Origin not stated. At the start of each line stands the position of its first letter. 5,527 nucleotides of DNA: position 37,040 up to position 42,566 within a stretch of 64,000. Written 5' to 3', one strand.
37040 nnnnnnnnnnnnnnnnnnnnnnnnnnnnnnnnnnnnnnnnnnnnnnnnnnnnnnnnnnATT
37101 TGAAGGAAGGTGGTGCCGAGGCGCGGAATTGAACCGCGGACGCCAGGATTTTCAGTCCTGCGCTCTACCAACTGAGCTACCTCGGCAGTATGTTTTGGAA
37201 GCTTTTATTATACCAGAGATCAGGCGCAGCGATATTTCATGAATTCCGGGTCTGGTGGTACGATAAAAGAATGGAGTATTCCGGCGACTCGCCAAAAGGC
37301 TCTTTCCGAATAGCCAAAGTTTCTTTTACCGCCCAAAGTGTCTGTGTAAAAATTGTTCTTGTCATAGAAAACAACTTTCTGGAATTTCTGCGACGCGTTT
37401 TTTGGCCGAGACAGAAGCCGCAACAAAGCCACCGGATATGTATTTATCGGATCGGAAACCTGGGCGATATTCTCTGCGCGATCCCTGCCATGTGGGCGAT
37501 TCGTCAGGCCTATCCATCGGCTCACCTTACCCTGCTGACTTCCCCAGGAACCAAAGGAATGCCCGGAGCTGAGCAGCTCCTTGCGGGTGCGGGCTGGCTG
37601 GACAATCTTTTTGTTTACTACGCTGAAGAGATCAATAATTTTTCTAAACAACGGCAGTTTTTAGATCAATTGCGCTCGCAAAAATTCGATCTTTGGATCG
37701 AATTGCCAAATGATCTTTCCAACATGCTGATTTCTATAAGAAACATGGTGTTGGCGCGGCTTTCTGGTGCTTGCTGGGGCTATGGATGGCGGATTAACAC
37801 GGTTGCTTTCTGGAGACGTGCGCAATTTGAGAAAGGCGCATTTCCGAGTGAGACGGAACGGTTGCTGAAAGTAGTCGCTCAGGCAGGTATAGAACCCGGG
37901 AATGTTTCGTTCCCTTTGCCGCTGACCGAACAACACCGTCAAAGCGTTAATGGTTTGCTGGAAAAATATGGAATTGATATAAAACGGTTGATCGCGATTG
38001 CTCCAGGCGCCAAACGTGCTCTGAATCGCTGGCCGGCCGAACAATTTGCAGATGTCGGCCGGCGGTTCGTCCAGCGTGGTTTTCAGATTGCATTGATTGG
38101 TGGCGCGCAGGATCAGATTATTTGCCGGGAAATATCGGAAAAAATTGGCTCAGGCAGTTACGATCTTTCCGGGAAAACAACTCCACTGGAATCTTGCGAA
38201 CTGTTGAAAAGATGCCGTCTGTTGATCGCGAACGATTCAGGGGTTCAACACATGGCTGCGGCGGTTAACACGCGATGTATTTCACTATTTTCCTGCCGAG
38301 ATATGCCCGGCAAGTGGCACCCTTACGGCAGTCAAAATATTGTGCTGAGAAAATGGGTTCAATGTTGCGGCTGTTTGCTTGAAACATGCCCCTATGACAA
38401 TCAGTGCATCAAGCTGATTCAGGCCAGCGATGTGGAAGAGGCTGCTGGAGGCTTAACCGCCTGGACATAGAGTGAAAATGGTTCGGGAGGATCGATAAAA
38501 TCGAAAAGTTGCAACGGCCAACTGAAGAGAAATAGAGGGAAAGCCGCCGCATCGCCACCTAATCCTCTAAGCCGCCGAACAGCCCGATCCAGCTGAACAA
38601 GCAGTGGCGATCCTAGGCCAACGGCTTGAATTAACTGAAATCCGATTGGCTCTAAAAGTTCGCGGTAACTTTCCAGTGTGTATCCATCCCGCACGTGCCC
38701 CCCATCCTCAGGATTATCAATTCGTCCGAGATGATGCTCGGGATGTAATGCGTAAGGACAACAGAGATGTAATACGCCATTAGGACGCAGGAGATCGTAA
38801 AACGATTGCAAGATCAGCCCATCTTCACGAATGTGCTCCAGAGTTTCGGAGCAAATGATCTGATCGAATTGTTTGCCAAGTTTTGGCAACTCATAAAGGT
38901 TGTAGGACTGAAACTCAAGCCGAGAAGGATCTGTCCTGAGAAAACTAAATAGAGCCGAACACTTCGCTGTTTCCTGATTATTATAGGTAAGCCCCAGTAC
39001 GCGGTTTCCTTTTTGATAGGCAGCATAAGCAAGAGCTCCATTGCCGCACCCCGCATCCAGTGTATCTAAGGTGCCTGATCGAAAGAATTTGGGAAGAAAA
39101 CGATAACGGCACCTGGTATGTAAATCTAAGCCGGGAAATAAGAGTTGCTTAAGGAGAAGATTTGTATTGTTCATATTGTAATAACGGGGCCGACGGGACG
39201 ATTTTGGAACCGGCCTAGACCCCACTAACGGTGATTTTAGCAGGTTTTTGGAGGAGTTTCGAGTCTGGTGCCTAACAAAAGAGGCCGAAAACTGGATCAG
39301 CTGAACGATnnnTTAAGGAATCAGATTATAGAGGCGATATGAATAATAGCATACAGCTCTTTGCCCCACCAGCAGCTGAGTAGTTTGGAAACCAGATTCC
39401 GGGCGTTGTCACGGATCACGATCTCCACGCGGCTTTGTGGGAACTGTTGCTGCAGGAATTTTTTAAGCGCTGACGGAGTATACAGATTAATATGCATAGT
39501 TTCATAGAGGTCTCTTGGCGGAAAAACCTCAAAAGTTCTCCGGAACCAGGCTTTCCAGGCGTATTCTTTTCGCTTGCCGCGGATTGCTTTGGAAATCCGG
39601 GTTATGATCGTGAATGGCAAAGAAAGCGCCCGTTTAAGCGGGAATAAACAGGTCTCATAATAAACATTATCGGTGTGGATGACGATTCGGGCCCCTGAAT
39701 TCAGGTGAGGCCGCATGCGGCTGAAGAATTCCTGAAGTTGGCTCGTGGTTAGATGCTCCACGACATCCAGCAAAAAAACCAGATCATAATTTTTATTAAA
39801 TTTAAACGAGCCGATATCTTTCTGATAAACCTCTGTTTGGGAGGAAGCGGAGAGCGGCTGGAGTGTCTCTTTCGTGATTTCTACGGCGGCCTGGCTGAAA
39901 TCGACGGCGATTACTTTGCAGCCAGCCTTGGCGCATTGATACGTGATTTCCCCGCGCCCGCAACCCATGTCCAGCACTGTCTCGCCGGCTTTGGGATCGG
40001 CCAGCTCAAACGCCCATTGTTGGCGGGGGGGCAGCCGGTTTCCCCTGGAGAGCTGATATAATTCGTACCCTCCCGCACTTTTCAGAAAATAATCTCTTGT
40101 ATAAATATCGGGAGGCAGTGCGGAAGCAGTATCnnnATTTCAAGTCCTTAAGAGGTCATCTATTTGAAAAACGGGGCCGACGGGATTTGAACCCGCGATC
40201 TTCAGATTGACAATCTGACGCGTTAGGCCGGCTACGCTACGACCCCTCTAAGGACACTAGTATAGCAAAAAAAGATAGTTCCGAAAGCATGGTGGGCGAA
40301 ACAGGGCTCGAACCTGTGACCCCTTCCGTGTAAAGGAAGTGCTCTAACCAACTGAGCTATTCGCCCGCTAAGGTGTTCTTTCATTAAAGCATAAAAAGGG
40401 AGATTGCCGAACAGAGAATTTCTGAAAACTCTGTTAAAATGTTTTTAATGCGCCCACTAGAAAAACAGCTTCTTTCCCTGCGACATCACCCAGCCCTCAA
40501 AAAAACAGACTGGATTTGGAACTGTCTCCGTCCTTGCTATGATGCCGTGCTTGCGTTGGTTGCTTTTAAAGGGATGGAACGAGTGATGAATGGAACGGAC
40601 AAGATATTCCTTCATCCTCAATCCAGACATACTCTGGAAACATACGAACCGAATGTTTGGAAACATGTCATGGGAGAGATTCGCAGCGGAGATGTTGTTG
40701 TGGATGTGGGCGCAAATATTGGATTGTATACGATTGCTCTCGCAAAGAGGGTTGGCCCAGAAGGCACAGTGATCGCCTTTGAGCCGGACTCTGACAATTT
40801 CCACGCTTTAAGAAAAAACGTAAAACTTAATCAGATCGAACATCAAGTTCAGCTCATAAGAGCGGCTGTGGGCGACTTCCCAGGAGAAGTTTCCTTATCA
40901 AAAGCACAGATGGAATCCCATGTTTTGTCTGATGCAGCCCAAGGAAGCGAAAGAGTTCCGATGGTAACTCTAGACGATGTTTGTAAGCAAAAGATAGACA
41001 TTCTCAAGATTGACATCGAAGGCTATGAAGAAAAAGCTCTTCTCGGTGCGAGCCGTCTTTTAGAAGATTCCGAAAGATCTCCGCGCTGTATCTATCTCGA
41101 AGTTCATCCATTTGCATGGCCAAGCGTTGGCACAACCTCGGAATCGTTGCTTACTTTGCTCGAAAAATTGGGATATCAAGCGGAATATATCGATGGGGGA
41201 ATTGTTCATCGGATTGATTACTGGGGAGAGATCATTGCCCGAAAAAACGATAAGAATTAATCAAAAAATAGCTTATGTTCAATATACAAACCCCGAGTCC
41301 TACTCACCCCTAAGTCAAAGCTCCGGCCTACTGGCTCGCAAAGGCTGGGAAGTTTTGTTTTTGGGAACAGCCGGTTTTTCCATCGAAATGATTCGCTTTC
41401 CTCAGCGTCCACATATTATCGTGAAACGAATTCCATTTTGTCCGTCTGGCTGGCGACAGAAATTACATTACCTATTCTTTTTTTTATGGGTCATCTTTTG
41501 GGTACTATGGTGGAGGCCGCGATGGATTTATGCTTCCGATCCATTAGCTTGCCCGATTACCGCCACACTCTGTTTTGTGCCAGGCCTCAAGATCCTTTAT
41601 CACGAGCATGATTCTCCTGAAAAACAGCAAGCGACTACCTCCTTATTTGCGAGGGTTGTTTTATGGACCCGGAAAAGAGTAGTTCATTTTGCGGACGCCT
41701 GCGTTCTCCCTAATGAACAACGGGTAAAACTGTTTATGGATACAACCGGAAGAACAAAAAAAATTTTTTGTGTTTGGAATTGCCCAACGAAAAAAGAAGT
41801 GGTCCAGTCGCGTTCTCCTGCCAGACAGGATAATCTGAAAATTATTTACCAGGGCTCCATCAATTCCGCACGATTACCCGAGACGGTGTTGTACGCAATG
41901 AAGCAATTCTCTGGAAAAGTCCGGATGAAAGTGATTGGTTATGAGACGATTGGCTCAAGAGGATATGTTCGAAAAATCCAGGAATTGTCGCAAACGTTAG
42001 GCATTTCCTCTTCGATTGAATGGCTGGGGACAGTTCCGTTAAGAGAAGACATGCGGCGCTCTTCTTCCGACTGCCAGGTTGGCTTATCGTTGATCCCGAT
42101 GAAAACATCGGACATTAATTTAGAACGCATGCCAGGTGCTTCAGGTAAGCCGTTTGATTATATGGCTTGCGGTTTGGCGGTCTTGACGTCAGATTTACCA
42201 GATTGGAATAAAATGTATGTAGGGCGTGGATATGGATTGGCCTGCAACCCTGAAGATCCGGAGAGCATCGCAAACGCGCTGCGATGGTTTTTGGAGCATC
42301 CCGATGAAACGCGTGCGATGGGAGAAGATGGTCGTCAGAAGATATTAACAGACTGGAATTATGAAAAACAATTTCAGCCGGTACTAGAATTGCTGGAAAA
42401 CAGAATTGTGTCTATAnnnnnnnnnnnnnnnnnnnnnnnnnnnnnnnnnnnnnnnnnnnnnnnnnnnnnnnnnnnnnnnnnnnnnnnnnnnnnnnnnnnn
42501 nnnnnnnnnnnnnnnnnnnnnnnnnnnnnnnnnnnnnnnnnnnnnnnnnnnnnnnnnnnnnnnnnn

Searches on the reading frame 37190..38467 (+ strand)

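Call 16: search_protein_families(library=pfam, proteins=[window:37190-38467:+], max_evalue=0.00001)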
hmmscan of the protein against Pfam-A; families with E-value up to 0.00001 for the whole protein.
window:37190-38467:+ (426 aa): 1 family
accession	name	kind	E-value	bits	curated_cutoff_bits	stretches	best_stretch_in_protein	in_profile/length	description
PF01075.23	Glyco_transf_9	-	1.2e-30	107.1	22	1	156-403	3-244/247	Glycosyltransferase family 9 (heptosyltransferase)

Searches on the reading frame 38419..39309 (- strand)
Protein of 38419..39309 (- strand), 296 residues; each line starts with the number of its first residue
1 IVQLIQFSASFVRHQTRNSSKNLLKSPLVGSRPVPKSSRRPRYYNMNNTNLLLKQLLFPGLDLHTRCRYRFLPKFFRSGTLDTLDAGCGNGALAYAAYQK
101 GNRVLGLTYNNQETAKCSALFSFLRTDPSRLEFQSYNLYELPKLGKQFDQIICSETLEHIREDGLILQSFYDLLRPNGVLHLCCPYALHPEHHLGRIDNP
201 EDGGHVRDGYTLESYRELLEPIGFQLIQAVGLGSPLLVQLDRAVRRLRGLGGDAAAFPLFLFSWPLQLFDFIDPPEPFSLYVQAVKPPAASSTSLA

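Call 16: search_protein_families(library=pfam, proteins=[window:38419-39309:-], max_evalue=0.00001)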
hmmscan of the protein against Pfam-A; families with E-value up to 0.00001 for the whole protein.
window:38419-39309:- (296 aa): 6 families
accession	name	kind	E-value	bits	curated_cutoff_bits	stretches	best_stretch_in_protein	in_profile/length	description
PF13489.12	Methyltransf_23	-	1.5e-11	44.7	27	1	70-228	15-163/164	Methyltransferase domain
PF08241.18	Methyltransf_11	-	1.9e-11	44.9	21.2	1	84-180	1-93/95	Methyltransferase domain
PF08242.18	Methyltransf_12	-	4.8e-11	43.7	30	1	84-180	1-98/98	Methyltransferase domain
PF13649.12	Methyltransf_25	-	5.3e-11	43.5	27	1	84-178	2-97/97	Methyltransferase domain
PF13847.12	Methyltransf_31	-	3.5e-10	40.2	27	1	82-185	6-112/145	Methyltransferase domain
PF02353.26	CMAS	-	3.6e-06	26.9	27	1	83-191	66-173/273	Mycolic acid cyclopropane synthetase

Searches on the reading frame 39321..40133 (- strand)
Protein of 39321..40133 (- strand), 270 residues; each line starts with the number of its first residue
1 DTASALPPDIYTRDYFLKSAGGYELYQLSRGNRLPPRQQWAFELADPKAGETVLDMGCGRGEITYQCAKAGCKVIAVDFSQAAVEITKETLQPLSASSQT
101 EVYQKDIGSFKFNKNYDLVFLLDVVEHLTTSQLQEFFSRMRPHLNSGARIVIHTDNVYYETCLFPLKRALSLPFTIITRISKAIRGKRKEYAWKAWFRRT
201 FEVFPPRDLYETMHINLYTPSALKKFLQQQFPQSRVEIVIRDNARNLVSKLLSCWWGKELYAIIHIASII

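Call 20: search_protein_families(library=pfam, proteins=[window:39321-40133:-], max_evalue=0.00001)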
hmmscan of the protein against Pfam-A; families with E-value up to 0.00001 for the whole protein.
window:39321-40133:- (270 aa): 9 families
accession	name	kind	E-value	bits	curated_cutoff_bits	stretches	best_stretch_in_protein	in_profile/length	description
PF13649.12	Methyltransf_25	-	2.1e-16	60.8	27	1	53-147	1-96/97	Methyltransferase domain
PF08242.18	Methyltransf_12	-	1.1e-14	55.3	30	1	54-149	1-97/98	Methyltransferase domain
PF13847.12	Methyltransf_31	-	6.2e-14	52.4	27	1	48-156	2-113/145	Methyltransferase domain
PF13489.12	Methyltransf_23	-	7.3e-14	52.3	27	1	43-229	16-156/164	Methyltransferase domain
PF02353.26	CMAS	-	1.3e-13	51.3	27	1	42-157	55-169/273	Mycolic acid cyclopropane synthetase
PF08241.18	Methyltransf_11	-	9.8e-13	49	21.2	1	54-152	1-95/95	Methyltransferase domain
PF05175.20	MTS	-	3.3e-09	37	23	1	49-152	31-138/170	Methyltransferase small domain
PF03848.20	TehB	-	7.4e-07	29.2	20.4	1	52-152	33-132/193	Tellurite resistance protein TehB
PF05891.18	Methyltransf_PK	-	3.4e-06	27.2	27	1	50-157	56-164/218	AdoMet dependent proline di-methyltransferase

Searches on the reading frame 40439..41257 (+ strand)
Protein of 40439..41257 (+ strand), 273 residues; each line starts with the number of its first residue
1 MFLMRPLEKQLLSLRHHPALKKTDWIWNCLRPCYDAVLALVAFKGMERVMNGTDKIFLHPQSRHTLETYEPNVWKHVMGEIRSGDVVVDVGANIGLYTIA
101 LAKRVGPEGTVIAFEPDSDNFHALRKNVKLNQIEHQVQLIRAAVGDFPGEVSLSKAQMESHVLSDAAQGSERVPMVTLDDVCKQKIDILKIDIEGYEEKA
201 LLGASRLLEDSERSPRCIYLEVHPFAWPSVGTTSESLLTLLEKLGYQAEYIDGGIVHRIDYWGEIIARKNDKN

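Call 20: search_protein_families(library=pfam, proteins=[window:40439-41257:+], max_evalue=0.00001)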
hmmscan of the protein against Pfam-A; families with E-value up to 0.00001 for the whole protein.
window:40439-41257:+ (273 aa): 2 families
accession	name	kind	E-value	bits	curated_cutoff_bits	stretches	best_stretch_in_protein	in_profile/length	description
PF05050.19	Methyltransf_21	-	6e-24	85.5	22.7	1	89-247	1-172/173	Methyltransferase FkbM domain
PF02475.24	TRM5-TYW2_MTfase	-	4.4e-11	43.4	28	1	77-158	30-110/164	TRM5/TYW2 methyltransferase domain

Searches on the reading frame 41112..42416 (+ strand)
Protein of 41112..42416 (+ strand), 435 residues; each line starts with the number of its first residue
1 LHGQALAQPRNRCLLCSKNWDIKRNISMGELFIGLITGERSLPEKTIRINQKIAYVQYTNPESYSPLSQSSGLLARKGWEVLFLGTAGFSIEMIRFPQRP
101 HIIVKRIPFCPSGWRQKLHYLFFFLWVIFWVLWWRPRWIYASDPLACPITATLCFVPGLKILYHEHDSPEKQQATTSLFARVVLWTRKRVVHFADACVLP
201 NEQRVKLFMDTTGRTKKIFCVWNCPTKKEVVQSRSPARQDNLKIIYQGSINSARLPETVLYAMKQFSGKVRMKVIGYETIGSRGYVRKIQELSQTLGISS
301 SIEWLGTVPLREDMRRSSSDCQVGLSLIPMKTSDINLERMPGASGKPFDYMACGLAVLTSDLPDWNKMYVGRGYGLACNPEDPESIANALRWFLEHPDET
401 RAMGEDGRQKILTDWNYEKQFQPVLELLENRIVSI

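Call 20: search_protein_families(library=pfam, proteins=[window:41112-42416:+], max_evalue=0.00001)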
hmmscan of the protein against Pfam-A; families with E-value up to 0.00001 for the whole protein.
window:41112-42416:+ (435 aa): 3 families
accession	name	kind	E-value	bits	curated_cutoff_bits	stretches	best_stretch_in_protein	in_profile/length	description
PF00534.26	Glycos_transf_1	-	5.1e-12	46.1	26.4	1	234-409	8-171/172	Glycosyl transferases group 1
PF13524.12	Glyco_trans_1_2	-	3.3e-11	43.8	25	1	302-425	29-143/144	Glycosyl transferase-like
PF13692.12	Glyco_trans_1_4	-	4.1e-09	37.3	27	1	257-395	18-141/142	Glycosyl transferases group 1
